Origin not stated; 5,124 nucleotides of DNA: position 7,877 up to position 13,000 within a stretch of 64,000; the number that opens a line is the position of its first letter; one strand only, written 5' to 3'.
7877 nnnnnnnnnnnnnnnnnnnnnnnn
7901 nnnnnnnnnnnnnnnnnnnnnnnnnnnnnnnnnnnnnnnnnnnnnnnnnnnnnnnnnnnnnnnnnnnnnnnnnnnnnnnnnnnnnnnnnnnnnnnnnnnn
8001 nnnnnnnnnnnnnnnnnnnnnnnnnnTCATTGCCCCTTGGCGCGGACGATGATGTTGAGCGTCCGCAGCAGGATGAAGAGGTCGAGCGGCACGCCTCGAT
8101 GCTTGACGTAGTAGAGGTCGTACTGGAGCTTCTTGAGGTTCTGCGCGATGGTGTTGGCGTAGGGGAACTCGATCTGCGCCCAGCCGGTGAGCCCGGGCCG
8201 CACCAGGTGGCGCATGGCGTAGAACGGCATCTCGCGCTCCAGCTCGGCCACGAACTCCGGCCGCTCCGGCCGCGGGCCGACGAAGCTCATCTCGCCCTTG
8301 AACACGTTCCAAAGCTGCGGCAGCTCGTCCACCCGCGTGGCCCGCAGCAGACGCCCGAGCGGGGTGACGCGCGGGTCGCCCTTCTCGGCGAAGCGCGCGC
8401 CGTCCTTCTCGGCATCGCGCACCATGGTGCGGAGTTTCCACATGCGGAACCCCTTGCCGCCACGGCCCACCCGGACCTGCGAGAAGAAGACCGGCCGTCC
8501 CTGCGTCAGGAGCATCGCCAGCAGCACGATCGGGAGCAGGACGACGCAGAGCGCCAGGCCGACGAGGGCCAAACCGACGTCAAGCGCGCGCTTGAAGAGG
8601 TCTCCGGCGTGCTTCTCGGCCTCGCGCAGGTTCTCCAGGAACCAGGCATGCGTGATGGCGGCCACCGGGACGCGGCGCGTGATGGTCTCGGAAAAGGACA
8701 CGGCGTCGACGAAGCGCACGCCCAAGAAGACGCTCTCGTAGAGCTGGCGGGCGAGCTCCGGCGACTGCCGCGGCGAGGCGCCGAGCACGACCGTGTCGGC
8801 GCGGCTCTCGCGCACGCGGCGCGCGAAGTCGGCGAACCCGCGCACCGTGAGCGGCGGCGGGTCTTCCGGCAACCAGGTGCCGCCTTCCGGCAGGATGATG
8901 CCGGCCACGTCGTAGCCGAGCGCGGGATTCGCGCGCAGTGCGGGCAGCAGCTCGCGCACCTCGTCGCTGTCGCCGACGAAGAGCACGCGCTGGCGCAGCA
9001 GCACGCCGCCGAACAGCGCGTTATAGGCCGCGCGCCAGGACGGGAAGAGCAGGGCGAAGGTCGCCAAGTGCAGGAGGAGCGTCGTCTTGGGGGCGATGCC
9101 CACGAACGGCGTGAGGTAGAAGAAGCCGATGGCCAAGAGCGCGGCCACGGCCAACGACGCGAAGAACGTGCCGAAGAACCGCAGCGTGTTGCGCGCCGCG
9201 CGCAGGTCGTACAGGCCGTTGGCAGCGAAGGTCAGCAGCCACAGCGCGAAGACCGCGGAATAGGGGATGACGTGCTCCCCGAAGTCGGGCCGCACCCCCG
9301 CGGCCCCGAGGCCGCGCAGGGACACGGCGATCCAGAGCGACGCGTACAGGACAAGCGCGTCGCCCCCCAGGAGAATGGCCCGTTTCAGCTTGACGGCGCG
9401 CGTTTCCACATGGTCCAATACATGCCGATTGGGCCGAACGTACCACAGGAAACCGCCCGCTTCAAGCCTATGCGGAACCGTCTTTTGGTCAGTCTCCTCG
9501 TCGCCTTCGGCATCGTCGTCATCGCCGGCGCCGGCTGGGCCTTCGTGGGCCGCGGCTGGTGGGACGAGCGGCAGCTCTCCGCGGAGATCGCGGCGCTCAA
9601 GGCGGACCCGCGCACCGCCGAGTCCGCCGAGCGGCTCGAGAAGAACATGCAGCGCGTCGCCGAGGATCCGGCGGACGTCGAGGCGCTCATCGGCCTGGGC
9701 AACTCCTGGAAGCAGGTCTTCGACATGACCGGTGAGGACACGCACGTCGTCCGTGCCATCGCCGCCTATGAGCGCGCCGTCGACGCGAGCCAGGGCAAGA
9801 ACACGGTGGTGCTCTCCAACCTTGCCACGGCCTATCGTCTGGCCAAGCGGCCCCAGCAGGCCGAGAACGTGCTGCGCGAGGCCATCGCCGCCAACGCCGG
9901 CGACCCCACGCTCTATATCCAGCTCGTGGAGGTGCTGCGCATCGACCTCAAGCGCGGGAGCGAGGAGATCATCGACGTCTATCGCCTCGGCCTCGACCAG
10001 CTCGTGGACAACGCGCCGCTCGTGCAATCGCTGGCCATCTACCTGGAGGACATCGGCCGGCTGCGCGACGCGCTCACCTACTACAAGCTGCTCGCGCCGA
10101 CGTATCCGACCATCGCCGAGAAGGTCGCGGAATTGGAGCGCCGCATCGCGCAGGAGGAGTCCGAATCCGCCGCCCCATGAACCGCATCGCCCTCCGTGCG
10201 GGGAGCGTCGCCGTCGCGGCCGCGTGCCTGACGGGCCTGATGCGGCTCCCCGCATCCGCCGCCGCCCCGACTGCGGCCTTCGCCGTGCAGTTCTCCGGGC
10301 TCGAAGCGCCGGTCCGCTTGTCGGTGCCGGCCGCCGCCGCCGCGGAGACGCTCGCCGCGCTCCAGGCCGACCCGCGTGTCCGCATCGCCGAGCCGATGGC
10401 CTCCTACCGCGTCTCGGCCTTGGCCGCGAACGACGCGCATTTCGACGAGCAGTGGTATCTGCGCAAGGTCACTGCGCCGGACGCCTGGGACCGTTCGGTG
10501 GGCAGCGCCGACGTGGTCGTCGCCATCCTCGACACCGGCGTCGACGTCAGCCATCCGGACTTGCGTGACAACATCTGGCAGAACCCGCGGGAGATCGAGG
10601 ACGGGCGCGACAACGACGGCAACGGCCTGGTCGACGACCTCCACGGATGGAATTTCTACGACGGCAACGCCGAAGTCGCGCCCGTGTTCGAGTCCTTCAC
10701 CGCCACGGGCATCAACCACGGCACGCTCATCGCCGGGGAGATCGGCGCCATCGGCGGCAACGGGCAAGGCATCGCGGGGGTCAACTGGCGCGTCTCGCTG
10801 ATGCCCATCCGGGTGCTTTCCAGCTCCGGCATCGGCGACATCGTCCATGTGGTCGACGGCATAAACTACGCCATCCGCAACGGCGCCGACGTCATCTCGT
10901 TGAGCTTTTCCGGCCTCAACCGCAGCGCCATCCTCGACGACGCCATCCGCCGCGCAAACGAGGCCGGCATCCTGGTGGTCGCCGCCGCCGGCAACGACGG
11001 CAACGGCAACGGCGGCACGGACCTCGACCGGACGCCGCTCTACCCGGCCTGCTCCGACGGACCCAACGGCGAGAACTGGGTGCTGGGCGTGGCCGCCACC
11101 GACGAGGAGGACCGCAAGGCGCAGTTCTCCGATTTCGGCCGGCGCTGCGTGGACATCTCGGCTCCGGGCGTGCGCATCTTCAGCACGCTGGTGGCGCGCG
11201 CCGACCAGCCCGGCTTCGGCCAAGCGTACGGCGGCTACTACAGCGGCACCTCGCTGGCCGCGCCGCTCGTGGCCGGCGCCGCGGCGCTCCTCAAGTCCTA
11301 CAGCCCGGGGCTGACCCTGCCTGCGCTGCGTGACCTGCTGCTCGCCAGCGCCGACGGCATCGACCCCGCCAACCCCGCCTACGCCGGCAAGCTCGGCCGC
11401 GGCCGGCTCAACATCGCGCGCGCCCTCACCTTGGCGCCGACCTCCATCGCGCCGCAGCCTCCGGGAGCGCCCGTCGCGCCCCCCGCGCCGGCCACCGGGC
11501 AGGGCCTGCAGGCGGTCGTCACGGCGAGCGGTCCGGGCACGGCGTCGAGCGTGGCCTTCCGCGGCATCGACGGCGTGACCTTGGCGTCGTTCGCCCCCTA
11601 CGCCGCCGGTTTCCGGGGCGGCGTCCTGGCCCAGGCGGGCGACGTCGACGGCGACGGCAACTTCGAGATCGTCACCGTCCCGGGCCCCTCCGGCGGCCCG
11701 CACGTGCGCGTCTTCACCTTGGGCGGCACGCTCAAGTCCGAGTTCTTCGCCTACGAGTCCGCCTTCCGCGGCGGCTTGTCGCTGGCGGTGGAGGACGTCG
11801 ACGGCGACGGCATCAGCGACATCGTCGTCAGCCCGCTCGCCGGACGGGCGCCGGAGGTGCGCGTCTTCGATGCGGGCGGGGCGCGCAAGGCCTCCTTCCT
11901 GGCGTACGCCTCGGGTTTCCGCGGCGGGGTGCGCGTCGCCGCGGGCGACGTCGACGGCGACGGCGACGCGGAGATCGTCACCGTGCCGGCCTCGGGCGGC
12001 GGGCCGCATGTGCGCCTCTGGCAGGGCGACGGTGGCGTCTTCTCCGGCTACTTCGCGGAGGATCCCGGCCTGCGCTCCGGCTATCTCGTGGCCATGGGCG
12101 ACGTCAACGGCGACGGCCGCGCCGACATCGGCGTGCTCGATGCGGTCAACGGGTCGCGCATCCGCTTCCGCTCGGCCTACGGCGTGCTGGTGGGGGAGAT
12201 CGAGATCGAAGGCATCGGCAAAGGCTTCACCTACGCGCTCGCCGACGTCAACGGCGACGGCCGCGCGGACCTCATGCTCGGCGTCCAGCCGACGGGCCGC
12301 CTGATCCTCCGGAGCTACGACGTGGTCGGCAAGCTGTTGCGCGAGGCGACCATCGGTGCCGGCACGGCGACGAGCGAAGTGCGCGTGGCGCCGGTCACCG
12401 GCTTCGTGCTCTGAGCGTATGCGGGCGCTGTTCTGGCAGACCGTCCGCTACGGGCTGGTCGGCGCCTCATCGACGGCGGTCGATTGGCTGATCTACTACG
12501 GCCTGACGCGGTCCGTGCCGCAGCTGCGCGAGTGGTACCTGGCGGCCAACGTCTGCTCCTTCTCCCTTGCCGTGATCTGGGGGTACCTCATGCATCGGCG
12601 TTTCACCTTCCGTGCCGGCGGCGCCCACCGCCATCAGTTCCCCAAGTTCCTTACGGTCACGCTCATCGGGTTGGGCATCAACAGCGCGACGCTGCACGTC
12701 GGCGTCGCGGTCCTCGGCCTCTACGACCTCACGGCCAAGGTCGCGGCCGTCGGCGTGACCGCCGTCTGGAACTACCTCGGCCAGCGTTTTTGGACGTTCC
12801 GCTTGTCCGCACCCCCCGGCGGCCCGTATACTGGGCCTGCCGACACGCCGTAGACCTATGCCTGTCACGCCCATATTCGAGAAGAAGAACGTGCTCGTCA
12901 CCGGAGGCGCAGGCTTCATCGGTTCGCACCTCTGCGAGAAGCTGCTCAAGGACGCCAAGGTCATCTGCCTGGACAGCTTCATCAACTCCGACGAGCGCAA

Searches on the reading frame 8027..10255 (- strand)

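Call 8: search_protein_families(library=pfam, proteins=[window:8027-10255:-], max_evalue=0.001)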
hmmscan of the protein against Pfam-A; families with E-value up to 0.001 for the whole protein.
window:8027-10255:- (742 aa): 1 family
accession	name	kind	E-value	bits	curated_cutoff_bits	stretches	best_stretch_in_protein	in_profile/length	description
PF02397.22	Bac_transf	-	1.9e-61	207.2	27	1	555-737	1-178/179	Bacterial sugar transferase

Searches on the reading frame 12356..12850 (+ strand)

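Call 8: search_protein_families(library=pfam, proteins=[window:12356-12850:+], max_evalue=0.001)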
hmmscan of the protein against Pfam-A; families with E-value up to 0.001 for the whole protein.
window:12356-12850:+ (165 aa): 1 family
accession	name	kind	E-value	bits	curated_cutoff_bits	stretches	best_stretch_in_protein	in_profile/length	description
PF04138.20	GtrA_DPMS_TM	-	2.2e-26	92.8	26.1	1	31-148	1-117/117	GtrA/DPMS, transmembrane domain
